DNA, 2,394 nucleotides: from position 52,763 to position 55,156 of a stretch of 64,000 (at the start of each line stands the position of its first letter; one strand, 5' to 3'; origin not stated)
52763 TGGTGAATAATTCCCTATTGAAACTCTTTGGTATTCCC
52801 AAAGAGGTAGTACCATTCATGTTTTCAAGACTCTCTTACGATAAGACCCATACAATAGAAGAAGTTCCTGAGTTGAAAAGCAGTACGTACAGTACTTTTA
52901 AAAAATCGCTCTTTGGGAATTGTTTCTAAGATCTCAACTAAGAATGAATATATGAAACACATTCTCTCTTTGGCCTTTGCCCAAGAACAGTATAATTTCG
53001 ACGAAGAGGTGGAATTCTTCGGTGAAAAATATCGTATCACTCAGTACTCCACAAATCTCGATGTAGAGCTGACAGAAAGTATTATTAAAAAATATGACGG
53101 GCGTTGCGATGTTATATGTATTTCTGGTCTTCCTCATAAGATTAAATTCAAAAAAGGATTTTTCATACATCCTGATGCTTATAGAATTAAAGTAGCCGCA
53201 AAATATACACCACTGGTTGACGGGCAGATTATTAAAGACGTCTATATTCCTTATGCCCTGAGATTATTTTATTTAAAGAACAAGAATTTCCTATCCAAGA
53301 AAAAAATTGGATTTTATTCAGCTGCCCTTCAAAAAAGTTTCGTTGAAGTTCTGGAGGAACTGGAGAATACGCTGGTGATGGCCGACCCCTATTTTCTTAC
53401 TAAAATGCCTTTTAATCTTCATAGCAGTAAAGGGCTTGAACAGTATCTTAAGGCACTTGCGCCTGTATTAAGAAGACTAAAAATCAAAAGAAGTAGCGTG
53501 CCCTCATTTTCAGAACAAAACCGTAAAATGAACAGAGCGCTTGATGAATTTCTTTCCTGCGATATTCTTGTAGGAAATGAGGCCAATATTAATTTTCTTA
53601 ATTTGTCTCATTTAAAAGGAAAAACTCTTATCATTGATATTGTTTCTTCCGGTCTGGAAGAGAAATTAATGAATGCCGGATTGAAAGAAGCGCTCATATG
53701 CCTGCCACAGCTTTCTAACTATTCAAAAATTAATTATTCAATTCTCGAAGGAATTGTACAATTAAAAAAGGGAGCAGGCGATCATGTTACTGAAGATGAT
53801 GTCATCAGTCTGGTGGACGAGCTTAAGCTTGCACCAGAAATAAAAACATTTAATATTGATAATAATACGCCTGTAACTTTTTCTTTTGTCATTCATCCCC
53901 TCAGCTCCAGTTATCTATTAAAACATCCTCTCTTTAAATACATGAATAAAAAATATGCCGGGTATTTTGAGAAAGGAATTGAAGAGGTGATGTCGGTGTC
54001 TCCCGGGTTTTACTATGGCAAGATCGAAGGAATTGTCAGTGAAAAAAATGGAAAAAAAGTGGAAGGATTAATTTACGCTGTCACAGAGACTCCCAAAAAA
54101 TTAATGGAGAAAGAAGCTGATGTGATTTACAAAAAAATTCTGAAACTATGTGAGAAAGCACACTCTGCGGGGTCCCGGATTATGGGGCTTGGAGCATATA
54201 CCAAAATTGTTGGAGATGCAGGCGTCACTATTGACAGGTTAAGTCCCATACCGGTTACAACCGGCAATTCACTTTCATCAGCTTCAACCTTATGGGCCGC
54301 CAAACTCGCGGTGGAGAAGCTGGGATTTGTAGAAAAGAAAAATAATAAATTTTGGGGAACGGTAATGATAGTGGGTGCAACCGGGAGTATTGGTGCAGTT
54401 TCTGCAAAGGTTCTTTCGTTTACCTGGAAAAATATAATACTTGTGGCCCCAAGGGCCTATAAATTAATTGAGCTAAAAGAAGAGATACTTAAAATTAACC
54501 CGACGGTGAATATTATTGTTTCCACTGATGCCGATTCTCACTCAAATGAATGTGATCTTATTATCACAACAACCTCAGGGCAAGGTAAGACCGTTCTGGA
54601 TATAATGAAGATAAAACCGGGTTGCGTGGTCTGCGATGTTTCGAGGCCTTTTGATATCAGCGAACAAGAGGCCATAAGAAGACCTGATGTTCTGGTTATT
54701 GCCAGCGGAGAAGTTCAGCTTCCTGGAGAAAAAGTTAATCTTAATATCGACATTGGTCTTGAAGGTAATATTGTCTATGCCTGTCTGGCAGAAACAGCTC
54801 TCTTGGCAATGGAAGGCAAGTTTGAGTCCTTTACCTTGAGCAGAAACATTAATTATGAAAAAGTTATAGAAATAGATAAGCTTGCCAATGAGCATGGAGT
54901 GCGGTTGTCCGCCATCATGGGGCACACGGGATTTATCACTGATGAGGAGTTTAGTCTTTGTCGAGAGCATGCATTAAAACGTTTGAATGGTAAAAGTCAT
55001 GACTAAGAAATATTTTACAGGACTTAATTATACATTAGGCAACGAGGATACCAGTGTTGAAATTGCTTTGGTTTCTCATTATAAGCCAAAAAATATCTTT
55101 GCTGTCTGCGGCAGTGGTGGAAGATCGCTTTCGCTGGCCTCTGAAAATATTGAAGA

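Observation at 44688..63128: Uncharacterized 15-gene lipid biosynthesis/tailoring cluster (candidate novel membrane-lipid pathway)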

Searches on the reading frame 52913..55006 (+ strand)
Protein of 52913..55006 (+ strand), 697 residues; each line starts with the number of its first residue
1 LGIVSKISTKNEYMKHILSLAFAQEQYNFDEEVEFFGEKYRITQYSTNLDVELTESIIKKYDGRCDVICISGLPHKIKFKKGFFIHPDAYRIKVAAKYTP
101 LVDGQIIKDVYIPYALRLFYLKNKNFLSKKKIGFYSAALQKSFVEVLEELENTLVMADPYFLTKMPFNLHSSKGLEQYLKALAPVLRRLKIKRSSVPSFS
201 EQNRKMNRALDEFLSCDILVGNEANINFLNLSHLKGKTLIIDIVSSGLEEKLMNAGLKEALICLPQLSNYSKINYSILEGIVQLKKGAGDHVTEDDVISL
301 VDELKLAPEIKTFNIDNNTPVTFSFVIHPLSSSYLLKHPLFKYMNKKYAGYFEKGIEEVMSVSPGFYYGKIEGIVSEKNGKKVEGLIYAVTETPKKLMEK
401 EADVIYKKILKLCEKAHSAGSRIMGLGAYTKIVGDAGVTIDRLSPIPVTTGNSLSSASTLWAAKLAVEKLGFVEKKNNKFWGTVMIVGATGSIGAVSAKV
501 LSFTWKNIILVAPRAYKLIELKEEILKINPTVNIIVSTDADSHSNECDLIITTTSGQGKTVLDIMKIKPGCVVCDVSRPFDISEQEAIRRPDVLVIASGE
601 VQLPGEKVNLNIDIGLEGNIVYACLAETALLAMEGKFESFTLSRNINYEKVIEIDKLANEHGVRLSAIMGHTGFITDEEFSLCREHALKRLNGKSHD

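Call 3: search_protein_families(library=pfam, proteins=[window:52913-55006:+], max_evalue=0.001)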
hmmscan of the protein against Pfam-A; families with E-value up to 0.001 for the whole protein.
window:52913-55006:+ (697 aa): 1 family
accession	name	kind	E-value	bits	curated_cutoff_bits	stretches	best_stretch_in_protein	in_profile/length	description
PF01118.30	Semialdhyde_dh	-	0.00051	20.9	26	0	484-584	2-104/121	Semialdehyde dehydrogenase, NAD binding domain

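Call 5: search_protein_families(library=ncbifam, proteins=[window:52913-55006:+], max_evalue=0.01)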
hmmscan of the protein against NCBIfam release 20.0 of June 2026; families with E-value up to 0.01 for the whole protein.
window:52913-55006:+ (697 aa): 4 families
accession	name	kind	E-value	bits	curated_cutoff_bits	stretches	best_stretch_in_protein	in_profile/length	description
NF053554.1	prodigi_MAP_PigE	equivalog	8.2e-46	156.7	850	1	323-688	2-358/837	prodigiosin MAP biosynthesis aminotransferase PigE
TIGR04058.1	AcACP_reductase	equivalog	1.3e-13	51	449.7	1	375-664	47-335/339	long-chain acyl-[acyl-carrier-protein] reductase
NF006099.0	PRK08251.1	equivalog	0.00092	18.5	253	1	483-538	6-61/250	SDR family oxidoreductase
NF000744.0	PRK00045.1-3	equivalog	0.0097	14.8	429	0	451-585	162-295/447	glutamyl-tRNA reductase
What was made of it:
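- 52952..55006 (+): Cluster I, G7: fusion of a novel two-lobed N-domain (about 305 aa) with an AAR/PigE-N-type Cys-dependent acyl-thioester reductase. Predicted catalytic residue is Cys624 (54782-54784). PigE N-domain 8e-46 and AAR 1e-13 (call 5).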

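Call 7: find_homologous_proteins(query=window:52913-55006:+, max_evalue=0.00001)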
Query window:52913-55006:+ (697 aa): 637 proteins with E <= 0.00001 among 8000 candidates; the best 120 are listed.
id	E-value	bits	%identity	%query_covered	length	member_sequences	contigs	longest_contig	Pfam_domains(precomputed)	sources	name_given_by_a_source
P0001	0.0e+0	1521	100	98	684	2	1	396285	-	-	-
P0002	0.0e+0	1358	89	98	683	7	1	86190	-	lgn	-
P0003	0.0e+0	1345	88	98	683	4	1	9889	-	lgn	-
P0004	0.0e+0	1340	88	97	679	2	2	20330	-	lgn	-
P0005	0.0e+0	1331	87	98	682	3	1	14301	-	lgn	-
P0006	0.0e+0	1279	85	98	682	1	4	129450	-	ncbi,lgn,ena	-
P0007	0.0e+0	1279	83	98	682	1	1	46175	-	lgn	-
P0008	0.0e+0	1277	84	97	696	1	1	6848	-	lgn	-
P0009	0.0e+0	1272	83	98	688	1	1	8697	-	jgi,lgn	jgi:predicted amino acid dehydrogenase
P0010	0.0e+0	1270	83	97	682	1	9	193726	-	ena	-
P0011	0.0e+0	1268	84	98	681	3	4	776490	-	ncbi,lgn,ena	-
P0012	0.0e+0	1260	82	98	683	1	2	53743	-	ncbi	ncbi:MAG: hypothetical protein ACXVLQ_04735 [Bacteriovorax sp.]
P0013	0.0e+0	1252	83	98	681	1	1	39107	-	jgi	jgi:predicted amino acid dehydrogenase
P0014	0.0e+0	1251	81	98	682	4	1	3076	-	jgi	jgi:predicted amino acid dehydrogenase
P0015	0.0e+0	1249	82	98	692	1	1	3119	-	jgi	jgi:predicted amino acid dehydrogenase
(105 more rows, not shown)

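Call 9: find_related_loci(query=A1, collection=genome_contigs, flank=10000)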
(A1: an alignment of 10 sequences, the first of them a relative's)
Query A1 (684 aa) in genome_contigs; peptide patterns used: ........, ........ (x = any residue, [..] = any of these).
184 stretches matched a pattern; 161 encode a relative of the query (tblastn E <= 1e-3); the best 80 are kept; 80 distinct loci.
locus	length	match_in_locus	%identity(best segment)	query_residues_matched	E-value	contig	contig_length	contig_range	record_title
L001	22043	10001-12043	87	1-681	0e+0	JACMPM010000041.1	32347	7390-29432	MAG: Bacteriovorax sp. isolate LF-bin-345 FL-bin-345-contig-k141_676056, whole genome shotgun sequence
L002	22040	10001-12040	85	1-680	0e+0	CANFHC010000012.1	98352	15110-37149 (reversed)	MAG: Bacteriovoracaceae bacterium isolate Jr-11may16-230 genome assembly, contig: Jr-11may16-C255, whole genome shotgun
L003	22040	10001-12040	81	1-681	0e+0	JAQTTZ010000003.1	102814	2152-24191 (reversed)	MAG: Bacteriovorax sp. isolate STB_52 NODE_442_length_102814_cov_4.537225_Sandtown_B, whole genome shotgun sequence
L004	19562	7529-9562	80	1-678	0e+0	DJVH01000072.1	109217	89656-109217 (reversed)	MAG TPA_asm: Bacteriovoracaceae bacterium UBA6261 UBA6261_contig_40620, whole genome shotgun sequence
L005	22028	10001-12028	77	1-677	0e+0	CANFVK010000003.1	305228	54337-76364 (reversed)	MAG: Bacteriovoracaceae bacterium isolate Jr-16oct17-200 genome assembly, contig: Jr-16oct17-C34, whole genome shotgun s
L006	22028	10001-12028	75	1-678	0e+0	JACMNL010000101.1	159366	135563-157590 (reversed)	MAG: Bacteriovorax sp. isolate LF-bin-166 FL-bin-166-contig-k141_1685725, whole genome shotgun sequence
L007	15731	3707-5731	74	1-678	0e+0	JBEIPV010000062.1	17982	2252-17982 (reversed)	MAG: Bacteriovorax sp. isolate Sample-106-S6-bin-8 Sample_106_S6-bin_8-k141_538744, whole genome shotgun sequence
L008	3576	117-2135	71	1-675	0e+0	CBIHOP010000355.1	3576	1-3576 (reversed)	MAG TPA_asm: uncultured Bacteriovorax sp. isolate SRR18156198_concoct_45 genome assembly, contig: ERZ27336860.6223, whol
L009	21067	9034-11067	73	1-678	0e+0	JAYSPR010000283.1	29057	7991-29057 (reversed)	MAG: Bacteriovoracaceae bacterium isolate GFS_11573 GFS_11573_282, whole genome shotgun sequence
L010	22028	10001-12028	73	1-678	0e+0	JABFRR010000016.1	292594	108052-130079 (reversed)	MAG: Bacteriovoracaceae bacterium isolate P-RSF-NP-05 c_000000007075, whole genome shotgun sequence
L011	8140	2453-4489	69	1-682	0e+0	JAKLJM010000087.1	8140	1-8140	MAG: Bacteriovoracaceae bacterium isolate MAG.360 MAG.360-scaffold_4036, whole genome shotgun sequence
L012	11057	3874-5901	67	1-679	0e+0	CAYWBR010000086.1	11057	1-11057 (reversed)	MAG TPA_asm: uncultured Bacteriovorax sp. isolate SRP342105_co2_339 genome assembly, contig: NODE_6341_length_11057_cov_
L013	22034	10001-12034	81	1-678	0e+0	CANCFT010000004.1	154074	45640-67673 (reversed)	MAG: Bacteriovoracaceae bacterium isolate JR-MC-A-240519-118 genome assembly, contig: JR-MC-A-240519-C13, whole genome s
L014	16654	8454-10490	68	1-682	0e+0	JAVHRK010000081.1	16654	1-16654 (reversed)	MAG: Bacteriovoracaceae bacterium isolate WB02no9_34_12 NODE_2844_length_16654_cov_7.261221, whole genome shotgun sequen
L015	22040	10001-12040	59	1-678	0e+0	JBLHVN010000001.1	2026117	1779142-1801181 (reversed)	MAG: Sulfitobacter sp. isolate 3300046534_95 Ga0491194_0000001, whole genome shotgun sequence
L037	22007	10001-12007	52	1-675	0e+0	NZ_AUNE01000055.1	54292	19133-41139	Bacteriovorax sp. BSW11_IV contig00041, whole genome shotgun sequence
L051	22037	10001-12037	45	1-681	0e+0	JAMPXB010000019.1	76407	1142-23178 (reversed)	MAG: Bacteriovoracaceae bacterium isolate R2F_R2FSRR_metabat.16 R2F_C155, whole genome shotgun sequence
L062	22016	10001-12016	44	1-678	0e+0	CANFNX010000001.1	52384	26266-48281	MAG: Bacteriovoracaceae bacterium isolate Jr-14may18-141 genome assembly, contig: Jr-14may18-C1028, whole genome shotgun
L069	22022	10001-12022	44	1-681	0e+0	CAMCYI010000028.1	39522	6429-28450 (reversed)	MAG: Bacteriovorax stolpii isolate MiE-16apr19-379 genome assembly, contig: MiE-16apr19-C1598, whole genome shotgun sequ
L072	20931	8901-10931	44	1-683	0e+0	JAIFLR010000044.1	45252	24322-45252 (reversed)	MAG: Halobacteriovorax sp. isolate bin_209 scaffold_486, whole genome shotgun sequence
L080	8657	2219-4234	43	1-678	4e-180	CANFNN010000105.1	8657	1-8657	MAG: Bacteriovoracaceae bacterium isolate Jr-11may16-232 genome assembly, contig: Jr-11may16-C16160, whole genome shotgu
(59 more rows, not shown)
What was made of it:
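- Conservation across a whole order at 42-89% identity is more typical of a structural function (calls 7, 9).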

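Call 17: search_protein_families(library=pfam, proteins=[L007:803-1567:-, L037:4771-7134:-, L062:14297-16579:+, L072:6134-6874:+, L051:13059-14225:-, L069:13201-13899:-, L080:4323-5153:+], max_evalue=0.1)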
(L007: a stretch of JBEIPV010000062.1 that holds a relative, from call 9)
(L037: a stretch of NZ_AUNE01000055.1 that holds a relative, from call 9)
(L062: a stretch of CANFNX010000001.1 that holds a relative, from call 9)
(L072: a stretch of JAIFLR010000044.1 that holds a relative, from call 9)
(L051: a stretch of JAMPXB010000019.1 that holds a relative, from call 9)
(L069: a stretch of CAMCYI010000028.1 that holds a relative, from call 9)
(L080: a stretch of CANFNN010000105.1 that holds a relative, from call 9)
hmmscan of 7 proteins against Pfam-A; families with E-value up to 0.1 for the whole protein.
L007:803-1567:- (254 aa): 1 family
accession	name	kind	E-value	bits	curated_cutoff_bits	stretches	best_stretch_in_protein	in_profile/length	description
PF00551.24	Formyl_trans_N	-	3e-13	50.3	26.1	1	97-186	67-157/181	Formyl transferase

L037:4771-7134:- (787 aa): 3 families
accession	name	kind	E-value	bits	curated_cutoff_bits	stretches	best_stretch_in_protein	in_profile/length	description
PF00501.34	AMP-binding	-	1.7e-40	139.5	29.9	1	258-642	16-384/384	AMP-binding enzyme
PF12146.15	Hydrolase_4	-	1.5e-07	31.4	27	1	11-189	47-216/239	Serine aminopeptidase, S33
PF13193.12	AMP-binding_C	-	0.057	14.8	24.5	0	699-769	3-70/76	AMP-binding enzyme C-terminal domain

L062:14297-16579:+ (760 aa): 1 family
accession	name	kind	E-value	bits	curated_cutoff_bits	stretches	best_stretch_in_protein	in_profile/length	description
PF00501.34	AMP-binding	-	1e-35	123.7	29.9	1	7-347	1-382/384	AMP-binding enzyme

L072:6134-6874:+ (246 aa): 0 families

L051:13059-14225:- (388 aa): 0 families

L069:13201-13899:- (232 aa): 1 family
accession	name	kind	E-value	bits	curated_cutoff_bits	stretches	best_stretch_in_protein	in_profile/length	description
PF17131.11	LolA_like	-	5.9e-35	121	30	1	62-232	1-183/184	Outer membrane lipoprotein-sorting protein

L080:4323-5153:+ (276 aa): 3 families
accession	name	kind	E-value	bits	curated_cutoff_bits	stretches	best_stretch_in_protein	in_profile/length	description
PF00753.33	Lactamase_B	-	1.4e-20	74.5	22.7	1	32-245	5-184/196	Metallo-beta-lactamase superfamily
PF12706.13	Lactamase_B_2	-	0.0063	16.6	27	1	92-224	27-159/200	Beta-lactamase superfamily domain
PF19583.5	ODP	-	0.075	13.3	27.2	0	83-119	28-64/194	ODP family beta lactamase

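Call 23: search_solved_structures(query=A1, max_evalue=1, show_alignments=1)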
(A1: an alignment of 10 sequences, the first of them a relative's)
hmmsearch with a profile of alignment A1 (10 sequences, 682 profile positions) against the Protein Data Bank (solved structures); distinct sequences matched with E-value up to 1: 24.
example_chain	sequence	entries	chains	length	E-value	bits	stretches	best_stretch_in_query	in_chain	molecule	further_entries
4ppm_A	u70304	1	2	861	2.9e-28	101.8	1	309-648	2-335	Aminotransferase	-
6jzq_A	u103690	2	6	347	2.2e-08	36.1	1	362-648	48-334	Long-chain acyl-[acyl-carrier-protein] reductase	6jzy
6jzu_A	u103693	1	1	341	2.3e-08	36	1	362-648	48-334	Long-chain acyl-[acyl-carrier-protein] reductase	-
6jzz_A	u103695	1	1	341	8.3e-07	30.9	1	362-648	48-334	Long-chain acyl-[acyl-carrier-protein] reductase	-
7e3x_A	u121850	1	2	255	1.7e-05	26.6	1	469-523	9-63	Oxidoreductase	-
9jdq_A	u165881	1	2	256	1.7e-05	26.5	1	469-523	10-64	Oxidoreductase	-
7e28_A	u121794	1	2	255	1.8e-05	26.5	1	469-523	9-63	Oxidoreductase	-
7e24_A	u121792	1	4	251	2.5e-05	26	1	470-523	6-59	Oxidoreductase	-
9d7j_A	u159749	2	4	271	0.00017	23.3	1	466-523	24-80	Oxidoreductase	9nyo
9e4x_A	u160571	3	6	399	0.0036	18.9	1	532-577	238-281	Amino acid adenylation domain protein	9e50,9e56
9e4s_A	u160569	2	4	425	0.004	18.7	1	532-577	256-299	Amino acid adenylation domain protein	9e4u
8rs5_A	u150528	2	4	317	0.022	16.3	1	469-541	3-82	Malate dehydrogenase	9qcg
9end_A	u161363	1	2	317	0.023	16.3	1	469-541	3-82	Malate dehydrogenase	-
8rwl_A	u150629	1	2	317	0.023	16.2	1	469-541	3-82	Malate dehydrogenase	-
9xzp_A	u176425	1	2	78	0.042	15.4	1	469-539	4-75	De novo protein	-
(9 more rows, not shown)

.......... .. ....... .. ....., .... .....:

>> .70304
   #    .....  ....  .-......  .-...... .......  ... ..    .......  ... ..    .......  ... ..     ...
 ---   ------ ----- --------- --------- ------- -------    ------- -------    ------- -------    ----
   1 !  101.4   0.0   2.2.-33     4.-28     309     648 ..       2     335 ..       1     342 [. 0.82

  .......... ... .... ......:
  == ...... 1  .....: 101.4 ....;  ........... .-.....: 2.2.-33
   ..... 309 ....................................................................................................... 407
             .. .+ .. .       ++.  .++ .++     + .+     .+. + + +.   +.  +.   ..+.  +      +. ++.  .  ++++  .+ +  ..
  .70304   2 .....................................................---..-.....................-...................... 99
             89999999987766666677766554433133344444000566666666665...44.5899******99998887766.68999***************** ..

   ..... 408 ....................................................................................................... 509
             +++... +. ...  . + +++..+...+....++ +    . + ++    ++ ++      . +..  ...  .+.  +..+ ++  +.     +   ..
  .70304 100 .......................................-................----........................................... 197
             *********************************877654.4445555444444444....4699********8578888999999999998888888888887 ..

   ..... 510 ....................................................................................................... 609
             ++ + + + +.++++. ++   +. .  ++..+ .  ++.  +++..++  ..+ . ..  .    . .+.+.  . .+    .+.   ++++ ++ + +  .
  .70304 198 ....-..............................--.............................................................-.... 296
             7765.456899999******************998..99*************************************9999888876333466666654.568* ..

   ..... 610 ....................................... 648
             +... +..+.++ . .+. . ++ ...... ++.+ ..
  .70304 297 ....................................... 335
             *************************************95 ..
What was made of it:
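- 52952..55006 (+): 4ppm 2.9e-28 (call 23).
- The C-terminal half of G7 is most similar to the PigE reductase domain (calls 5, 23).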

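Call 35: predict_structure(alignment_id=A4)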
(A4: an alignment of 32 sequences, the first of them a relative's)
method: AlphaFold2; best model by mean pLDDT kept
length: 684 residues; sequences in the alignment: 32
mean_pLDDT: 81.0   pTM: 0.58
mean pLDDT of the five models: 81.0, 73.6, 71.3, 71.0, 65.0
residues with pLDDT >= 90: 155; 70-90: 407; 50-70: 113; < 50: 9
segments of 3 or more residues with pLDDT < 50: 655-659
pLDDT, mean of each block of 10 residues (from residue 1): 90 82 88 89 94 91 78 89 91 90 84 83 87 89 88 88 87 80 76 82 88 81 89 82 89 71 91 84 88 84 74 70 64 60 66 79 82 79 69 80 86 70 59 78 80 89 90 85 88 91 86 91 90 91 65 92 76 87 73 66 58 86 67 76 83 52 82 89 47
secondary structure, 60 per line:
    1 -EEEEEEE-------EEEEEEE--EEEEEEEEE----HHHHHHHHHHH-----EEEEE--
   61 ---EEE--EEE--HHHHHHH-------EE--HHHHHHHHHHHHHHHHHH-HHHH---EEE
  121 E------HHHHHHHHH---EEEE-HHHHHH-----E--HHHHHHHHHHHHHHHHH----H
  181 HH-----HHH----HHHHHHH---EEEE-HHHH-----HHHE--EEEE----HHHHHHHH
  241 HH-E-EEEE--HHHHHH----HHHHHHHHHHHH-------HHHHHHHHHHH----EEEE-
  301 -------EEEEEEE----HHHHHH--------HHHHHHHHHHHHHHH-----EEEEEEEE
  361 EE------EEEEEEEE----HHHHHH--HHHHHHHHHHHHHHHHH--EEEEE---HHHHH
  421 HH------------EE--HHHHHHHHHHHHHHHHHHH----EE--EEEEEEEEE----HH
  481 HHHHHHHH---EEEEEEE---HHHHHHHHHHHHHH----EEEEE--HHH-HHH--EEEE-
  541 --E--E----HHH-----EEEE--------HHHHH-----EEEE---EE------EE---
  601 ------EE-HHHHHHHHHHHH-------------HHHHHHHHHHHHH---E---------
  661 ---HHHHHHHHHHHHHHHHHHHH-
elements in order: E2-8 E16-22 E25-33 H38-48 E54-58 E64-66 E69-71 H74-80 H92-109 H111-114 E118-121 H128-136 E140-143 H145-150 H159-175 H195-201 E205-208 H210-213 E225-228 H233-242 E246-249 H252-257 H262-273 H281-291 E296-299 E308-314 H319-324 H333-347 E353-362 E369-376 H381-386 H389-405 E408-412 H416-422 H439-457 E466-474 H479-488 E492-498 H502-515 E520-524 E536-539 E559-562 H571-575 E581-584 H610-621 H635-647 H664-683

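Call 38: fold_search(model_id=the predicted structure, library=pdb)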
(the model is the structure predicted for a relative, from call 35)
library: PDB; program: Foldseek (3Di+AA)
matches with E <= 10: 1969; with E <= 0.001: 100
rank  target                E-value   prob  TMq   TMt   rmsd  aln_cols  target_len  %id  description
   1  6jzy_A                2.8e-18  1.00  0.39  0.72   5.0       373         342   22  Crystal structure of AAR with NADPH and stearyl in complex with ADO binding a long chain carbohydrate (released 2020-04-01)
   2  6jzu_A                7.3e-18  1.00  0.39  0.72   5.0       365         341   22  The crystal structure of acyl-acyl carrier protein (acyl-ACP) reductase (AAR) in complex with aldehyde deformylating o (released 2020-04-01)
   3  6jzz_A                2.6e-17  1.00  0.40  0.74   4.7       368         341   22  The crystal structure of AAR-C294S in complex with ADO. (released 2020-04-01)
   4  6jzq_B                3.1e-17  1.00  0.40  0.75   4.5       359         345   23  The crystal structure of acyl-acyl carrier protein (acyl-ACP) reductase (AAR) (released 2020-04-01)
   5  9e4u_A                3.5e-17  1.00  0.40  0.63  16.7       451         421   17  TAD from Carmabin Biosynthetic Pathway in complex with NADH - Crystal Form 1 (released 2025-02-26)
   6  6jzq_C                7.6e-17  1.00  0.41  0.78   4.4       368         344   21  The crystal structure of acyl-acyl carrier protein (acyl-ACP) reductase (AAR) (released 2020-04-01)
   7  6jzq_A                1.4e-16  1.00  0.40  0.77   4.2       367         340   23  The crystal structure of acyl-acyl carrier protein (acyl-ACP) reductase (AAR) (released 2020-04-01)
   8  9e56_A                1.5e-16  1.00  0.39  0.65   5.9       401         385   17  TAD from Carmabin Biosynthetic Pathway with Disulfide between Cys2238 and Dephosphocoenzyme A - Crystal Form 2 (released 2025-02-26)
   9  6jzq_D                3.8e-16  1.00  0.39  0.74   4.7       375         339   22  The crystal structure of acyl-acyl carrier protein (acyl-ACP) reductase (AAR) (released 2020-04-01)
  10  6tlk_B                7.3e-08  1.00  0.20  0.41  12.8       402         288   13  Structure of methylene-tetrahydromethanopterin dehydrogenase from Methylorubrum extorquens AM1 in an open conformation (released 2020-02-26)
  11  6tlk_A                1.3e-07  1.00  0.20  0.41  12.8       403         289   13  Structure of methylene-tetrahydromethanopterin dehydrogenase from Methylorubrum extorquens AM1 in an open conformation (released 2020-02-26)
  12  1lu9_A                3.7e-07  1.00  0.20  0.40  12.6       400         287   12  Structure of methylene-tetrahydromethanopterin dehydrogenase from Methylobacterium extorquens AM1 (released 2002-09-11)
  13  4m54                  6.1e-06  1.00  0.18  0.36  11.8       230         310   11  The structure of the staphyloferrin B precursor biosynthetic enzyme SbnB bound to N-(1-amino-1-carboxyl-2-ethyl)-glutami (released 2014-07-09)
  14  5t8k_A                6.1e-06  0.99  0.17  0.23  28.3       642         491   10  1.95 Angstrom Crystal Structure of S-adenosylhomocysteinase from Cryptosporidium parvum in Complex with Adenine and NA (released 2016-09-28)
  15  7zd7_A                8.5e-06  1.00  0.19  0.28  19.4       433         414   11  Crystal structure of the R24E/E352T double mutant of S-adenosyl-L-homocysteine hydrolase from Synechocystis sp. PCC 68 (released 2022-07-13)
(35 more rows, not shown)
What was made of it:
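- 52952..55006 (+): Foldseek match to AAR 2.8e-18 (call 38).
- On Acyl-ACP reductase (AAR) family: Foldseek 2.8e-18 (call 38).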
